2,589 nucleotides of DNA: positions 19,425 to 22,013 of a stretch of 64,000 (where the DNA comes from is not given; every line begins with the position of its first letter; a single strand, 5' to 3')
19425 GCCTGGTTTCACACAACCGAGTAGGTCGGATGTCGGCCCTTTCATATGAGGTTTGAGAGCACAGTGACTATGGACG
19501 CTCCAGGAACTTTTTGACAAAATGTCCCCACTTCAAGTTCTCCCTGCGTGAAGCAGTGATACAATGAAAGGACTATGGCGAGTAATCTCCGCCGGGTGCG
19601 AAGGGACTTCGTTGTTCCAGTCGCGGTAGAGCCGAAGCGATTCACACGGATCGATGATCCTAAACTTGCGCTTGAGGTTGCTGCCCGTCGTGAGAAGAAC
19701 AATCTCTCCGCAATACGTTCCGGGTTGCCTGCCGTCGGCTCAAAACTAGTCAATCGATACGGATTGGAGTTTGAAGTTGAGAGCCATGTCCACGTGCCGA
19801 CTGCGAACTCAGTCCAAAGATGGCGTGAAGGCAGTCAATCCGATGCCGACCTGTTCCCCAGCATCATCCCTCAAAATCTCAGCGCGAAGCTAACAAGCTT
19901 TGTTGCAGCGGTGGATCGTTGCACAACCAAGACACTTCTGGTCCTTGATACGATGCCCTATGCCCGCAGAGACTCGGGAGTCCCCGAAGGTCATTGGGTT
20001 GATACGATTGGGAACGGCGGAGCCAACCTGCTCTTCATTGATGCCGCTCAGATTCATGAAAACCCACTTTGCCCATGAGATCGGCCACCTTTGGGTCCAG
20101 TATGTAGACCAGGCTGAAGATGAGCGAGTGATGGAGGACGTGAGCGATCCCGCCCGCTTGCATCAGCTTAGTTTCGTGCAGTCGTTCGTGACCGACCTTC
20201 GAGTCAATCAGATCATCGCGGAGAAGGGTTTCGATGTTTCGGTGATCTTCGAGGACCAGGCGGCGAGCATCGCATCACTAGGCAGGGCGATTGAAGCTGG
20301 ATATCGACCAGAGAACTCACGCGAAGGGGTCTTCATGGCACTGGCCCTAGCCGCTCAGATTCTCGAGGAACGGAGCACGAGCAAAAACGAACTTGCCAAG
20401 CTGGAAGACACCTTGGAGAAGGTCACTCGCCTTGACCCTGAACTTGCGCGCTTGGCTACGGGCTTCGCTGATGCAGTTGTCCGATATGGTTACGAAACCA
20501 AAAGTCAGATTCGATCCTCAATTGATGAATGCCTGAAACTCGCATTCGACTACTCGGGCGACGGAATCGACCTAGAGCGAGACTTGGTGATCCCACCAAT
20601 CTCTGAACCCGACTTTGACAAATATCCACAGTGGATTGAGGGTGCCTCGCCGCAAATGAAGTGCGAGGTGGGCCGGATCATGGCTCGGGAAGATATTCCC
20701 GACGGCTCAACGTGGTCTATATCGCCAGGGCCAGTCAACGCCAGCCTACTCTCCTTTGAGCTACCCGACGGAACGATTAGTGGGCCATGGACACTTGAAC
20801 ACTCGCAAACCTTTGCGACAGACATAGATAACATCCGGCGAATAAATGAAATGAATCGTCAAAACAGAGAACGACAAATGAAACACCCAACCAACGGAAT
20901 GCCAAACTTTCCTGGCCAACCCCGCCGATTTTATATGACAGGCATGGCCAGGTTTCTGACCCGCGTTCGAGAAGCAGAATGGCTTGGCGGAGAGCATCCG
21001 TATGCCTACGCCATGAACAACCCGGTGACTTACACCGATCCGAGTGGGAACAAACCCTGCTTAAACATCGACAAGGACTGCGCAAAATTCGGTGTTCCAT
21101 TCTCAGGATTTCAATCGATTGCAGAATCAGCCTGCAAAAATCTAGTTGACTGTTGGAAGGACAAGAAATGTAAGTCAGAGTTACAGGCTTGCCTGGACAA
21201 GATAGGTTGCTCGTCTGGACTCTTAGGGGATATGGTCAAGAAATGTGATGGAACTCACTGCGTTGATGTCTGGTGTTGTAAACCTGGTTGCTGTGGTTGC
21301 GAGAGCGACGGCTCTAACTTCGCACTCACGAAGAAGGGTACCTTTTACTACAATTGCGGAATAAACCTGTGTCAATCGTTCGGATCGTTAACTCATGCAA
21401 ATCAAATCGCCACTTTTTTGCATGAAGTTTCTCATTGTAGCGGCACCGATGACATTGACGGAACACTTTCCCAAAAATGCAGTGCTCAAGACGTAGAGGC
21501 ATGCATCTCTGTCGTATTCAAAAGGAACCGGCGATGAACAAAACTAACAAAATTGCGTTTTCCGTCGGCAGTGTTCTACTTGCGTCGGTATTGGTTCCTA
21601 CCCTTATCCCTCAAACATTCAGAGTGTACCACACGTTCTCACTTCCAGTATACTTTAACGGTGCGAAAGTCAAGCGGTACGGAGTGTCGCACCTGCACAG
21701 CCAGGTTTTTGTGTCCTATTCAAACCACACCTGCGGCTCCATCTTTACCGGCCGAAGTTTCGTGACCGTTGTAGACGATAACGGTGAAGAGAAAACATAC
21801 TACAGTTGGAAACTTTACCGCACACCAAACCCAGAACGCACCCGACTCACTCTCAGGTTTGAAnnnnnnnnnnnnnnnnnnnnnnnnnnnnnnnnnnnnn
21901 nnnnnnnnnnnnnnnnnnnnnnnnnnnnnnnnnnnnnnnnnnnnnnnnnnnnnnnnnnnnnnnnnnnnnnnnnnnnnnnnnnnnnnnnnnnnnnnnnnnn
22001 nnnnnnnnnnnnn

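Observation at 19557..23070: AT-richer island: shell-less RHS-tip polymorphic toxin locus with two toxin/immunity cassettes and no recognisable delivery module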

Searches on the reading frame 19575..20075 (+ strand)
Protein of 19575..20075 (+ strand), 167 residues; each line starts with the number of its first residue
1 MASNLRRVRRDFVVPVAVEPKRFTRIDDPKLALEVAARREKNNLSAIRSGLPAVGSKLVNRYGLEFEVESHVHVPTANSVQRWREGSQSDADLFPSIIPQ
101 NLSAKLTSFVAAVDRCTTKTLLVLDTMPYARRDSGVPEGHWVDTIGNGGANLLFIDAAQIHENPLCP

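Call 3: search_protein_families(library=pfam, proteins=[window:19575-20075:+], max_evalue=1)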
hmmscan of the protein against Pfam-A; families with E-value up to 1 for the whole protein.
window:19575-20075:+ (167 aa): 1 family
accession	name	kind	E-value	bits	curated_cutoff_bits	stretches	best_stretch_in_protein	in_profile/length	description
PF23082.1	Myb_DNA-binding_2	-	0.099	13.2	27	1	5-57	9-57/70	Myb-like DNA-binding domain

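Call 4: search_protein_families(library=ncbifam, proteins=[window:19575-20075:+], max_evalue=1)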
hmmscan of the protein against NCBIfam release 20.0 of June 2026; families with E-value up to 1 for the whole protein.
window:19575-20075:+ (167 aa): 0 families

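Call 62: list_cluster_members(proteins=[window:19575-20075:+, window:21537-21863:+, window:21863-22540:+, window:22507-23031:+, window:22519-23031:+, window:24486-25493:+, window:20041-21534:+, window:20056-21534:+])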
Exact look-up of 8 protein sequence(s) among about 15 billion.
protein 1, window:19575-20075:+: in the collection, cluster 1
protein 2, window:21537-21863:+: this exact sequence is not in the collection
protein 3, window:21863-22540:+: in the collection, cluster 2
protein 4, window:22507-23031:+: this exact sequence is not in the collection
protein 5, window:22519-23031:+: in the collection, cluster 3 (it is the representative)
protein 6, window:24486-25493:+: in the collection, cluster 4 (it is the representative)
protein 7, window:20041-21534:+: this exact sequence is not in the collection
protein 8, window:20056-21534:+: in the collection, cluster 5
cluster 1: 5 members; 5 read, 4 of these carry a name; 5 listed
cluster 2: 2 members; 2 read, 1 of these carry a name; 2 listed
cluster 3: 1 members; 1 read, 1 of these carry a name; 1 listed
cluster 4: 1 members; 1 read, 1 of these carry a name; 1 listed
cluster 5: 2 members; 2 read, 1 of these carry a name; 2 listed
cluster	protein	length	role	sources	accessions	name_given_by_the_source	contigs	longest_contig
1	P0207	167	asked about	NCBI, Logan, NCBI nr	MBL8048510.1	MAG: hypothetical protein JNJ45_07505 [Chthonomonas sp.] | hypothetical protein [Chthonomonas sp.]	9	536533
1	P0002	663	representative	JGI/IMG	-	RHS repeat-associated protein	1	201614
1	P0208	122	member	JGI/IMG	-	hypothetical protein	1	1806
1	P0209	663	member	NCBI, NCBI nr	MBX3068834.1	MAG: hypothetical protein KF844_09370 [Cryobacterium sp.] | hypothetical protein [Cryobacterium sp.]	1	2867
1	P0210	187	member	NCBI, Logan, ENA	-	-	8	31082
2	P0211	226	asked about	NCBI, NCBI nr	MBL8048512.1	MAG: hypothetical protein JNJ45_07515 [Chthonomonas sp.] | hypothetical protein [Chthonomonas sp.]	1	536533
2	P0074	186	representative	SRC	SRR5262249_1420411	-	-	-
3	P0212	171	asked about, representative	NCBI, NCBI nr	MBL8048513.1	MAG: hypothetical protein JNJ45_07520 [Chthonomonas sp.] | hypothetical protein [Chthonomonas sp.]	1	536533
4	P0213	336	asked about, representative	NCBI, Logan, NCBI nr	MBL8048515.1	MAG: type I glyceraldehyde-3-phosphate dehydrogenase [Chthonomonas sp.] | type I glyceraldehyde-3-phosphate dehydrogenase [Chthonomonas sp.]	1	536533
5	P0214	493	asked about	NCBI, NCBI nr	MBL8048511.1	MAG: hypothetical protein JNJ45_07510 [Chthonomonas sp.] | hypothetical protein [Chthonomonas sp.]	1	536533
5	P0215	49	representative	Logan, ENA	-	-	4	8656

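Call 63: find_encoding_contigs(protein=window:19575-20075:+, flank=6000, max_places=10)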
Protein window:19575-20075:+ (167 aa): 13 contigs read that carry it; 9 places shown.
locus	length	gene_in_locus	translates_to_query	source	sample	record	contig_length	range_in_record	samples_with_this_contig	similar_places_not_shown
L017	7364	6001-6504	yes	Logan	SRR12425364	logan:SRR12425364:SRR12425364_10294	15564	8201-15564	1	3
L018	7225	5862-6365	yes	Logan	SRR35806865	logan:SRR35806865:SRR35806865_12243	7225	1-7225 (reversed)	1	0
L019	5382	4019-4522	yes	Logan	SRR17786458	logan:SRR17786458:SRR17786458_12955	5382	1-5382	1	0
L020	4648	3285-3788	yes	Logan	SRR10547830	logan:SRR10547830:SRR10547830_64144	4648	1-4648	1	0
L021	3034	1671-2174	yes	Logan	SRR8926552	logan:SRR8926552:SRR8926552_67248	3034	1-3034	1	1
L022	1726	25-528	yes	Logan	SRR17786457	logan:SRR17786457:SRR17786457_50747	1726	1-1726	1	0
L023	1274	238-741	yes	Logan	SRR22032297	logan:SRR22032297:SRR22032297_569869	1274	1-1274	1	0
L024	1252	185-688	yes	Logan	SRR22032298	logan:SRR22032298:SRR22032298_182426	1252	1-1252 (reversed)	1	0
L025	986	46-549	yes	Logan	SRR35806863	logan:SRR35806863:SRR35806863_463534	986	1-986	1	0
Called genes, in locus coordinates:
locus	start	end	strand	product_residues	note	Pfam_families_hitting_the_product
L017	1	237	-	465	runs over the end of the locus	PF25917:BSH_RND (weak), PF25881:HH_YBHG, PF25954:Beta-barrel_RND_2, PF25989:YknX_C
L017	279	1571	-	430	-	PF02321:OEP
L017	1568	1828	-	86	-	PF04014:MazE_antitoxin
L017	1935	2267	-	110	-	-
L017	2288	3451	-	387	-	PF00438:S-AdoMet_synt_N, PF02772:S-AdoMet_synt_M, PF02773:S-AdoMet_synt_C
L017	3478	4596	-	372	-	PF00155:Aminotran_1_2, PF01041:DegT_DnrJ_EryC1, PF01053:Cys_Met_Meta_PP (weak)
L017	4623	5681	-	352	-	PF08240:ADH_N, PF16912:Glu_dehyd_C, PF00107:ADH_zinc_N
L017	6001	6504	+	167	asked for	-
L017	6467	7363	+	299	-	?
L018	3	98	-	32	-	?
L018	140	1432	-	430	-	PF02321:OEP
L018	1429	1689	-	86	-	PF04014:MazE_antitoxin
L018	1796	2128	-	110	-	-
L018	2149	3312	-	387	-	PF00438:S-AdoMet_synt_N, PF02772:S-AdoMet_synt_M, PF02773:S-AdoMet_synt_C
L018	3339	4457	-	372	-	PF00155:Aminotran_1_2, PF01041:DegT_DnrJ_EryC1, PF01053:Cys_Met_Meta_PP (weak)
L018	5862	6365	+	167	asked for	-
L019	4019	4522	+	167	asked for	-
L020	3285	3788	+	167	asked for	-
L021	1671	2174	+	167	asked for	-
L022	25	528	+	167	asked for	-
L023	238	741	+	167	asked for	-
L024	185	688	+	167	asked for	-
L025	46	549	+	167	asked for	-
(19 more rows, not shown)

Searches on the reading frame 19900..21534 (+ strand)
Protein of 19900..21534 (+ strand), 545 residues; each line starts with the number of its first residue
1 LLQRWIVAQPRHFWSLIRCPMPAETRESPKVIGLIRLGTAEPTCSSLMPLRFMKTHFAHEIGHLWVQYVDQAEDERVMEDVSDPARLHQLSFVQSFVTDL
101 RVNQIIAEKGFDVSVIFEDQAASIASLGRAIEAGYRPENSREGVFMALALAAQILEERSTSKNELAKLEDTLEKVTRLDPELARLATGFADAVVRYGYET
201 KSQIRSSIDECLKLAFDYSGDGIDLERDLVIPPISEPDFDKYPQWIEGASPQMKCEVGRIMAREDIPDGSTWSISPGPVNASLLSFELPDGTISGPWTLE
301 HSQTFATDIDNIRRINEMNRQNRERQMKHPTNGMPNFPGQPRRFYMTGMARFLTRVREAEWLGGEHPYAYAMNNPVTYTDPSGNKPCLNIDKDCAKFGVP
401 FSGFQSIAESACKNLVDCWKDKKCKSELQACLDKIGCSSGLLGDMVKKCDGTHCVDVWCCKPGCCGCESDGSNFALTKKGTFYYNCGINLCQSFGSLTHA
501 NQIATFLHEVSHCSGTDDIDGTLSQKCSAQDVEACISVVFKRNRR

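Call 3: search_protein_families(library=pfam, proteins=[window:19900-21534:+], max_evalue=1)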
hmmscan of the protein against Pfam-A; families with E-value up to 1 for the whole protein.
window:19900-21534:+ (545 aa): 3 families
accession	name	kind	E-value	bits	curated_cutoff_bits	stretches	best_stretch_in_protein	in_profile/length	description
PF13582.12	Reprolysin_3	-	0.036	15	22.4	0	52-64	105-117/123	Metallo-peptidase family M12B Reprolysin-like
PF05308.16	Mito_fiss_reg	-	0.063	13.9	26.3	1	112-209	57-156/244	Mitochondrial fission regulator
PF14521.12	Aspzincin_M35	-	0.33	11.8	30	1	466-521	53-113/142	Lysine-specific metallo-endopeptidase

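Call 4: search_protein_families(library=ncbifam, proteins=[window:19900-21534:+], max_evalue=1)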
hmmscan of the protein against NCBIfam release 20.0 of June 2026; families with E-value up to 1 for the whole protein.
window:19900-21534:+ (545 aa): 1 family
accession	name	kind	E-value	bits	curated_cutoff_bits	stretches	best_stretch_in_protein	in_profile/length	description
TIGR03696.1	Rhs_assc_core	domain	1.4e-06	28.7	32.5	1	342-383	35-75/76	RHS repeat-associated core domain-containing protein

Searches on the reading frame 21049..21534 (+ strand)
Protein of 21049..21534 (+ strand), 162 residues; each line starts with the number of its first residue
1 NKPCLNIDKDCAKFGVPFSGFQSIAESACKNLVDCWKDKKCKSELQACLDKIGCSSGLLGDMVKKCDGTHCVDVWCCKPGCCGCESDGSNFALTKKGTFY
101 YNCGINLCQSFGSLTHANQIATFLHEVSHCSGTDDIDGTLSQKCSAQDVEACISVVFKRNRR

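Call 71: search_protein_families(library=pfam, alignment_id=A5, max_evalue=0.01)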
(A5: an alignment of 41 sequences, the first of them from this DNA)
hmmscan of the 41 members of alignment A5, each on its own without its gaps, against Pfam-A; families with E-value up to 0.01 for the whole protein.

A. member 1, seq(162 aa): 0 families

B. families by the number of members that match (of 41 scanned): 6 families
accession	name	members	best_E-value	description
PF03330.24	DPBB_1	3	0.0006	Lytic transglycolase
PF15607.11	Ntox44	1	1.9e-12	Bacterial toxin 44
PF15523.11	Ntox16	1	1.6e-10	Novel toxin 16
PF09992.14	NAGPA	1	6.1e-07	Phosphodiester glycosidase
PF01464.25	SLT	1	0.00015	Transglycosylase SLT domain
PF00068.24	Phospholip_A2_1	1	0.0055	Phospholipase A2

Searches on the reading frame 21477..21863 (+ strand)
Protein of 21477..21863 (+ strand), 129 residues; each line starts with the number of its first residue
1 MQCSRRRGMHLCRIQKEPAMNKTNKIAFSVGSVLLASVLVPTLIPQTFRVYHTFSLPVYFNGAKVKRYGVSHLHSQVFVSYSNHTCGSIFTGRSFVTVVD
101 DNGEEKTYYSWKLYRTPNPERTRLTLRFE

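Call 3: search_protein_families(library=pfam, proteins=[window:21477-21863:+], max_evalue=1)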
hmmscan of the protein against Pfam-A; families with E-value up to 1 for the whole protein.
window:21477-21863:+ (129 aa): 1 family
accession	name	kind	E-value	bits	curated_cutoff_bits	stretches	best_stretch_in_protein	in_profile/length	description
PF09400.15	DUF2002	-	0.11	12.9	23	1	6-75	30-97/110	Protein of unknown function (DUF2002)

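Call 4: search_protein_families(library=ncbifam, proteins=[window:21477-21863:+], max_evalue=1)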
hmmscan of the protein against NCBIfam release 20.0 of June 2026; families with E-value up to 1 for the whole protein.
window:21477-21863:+ (129 aa): 1 family
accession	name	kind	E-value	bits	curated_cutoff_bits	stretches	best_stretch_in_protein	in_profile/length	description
NF007843.0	PRK10556.1-1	equivalog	0.021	14.8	182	1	6-75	30-97/111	DUF2002 family protein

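Call 47: search_protein_families(library=phrogs, proteins=[window:21537-21863:+], max_evalue=0.1)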
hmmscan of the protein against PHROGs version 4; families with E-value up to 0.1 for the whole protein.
window:21537-21863:+ (109 aa): 1 family
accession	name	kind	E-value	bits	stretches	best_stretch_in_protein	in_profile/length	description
phrog_4927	-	unknown function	0.032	15.2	1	67-92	39-64/73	-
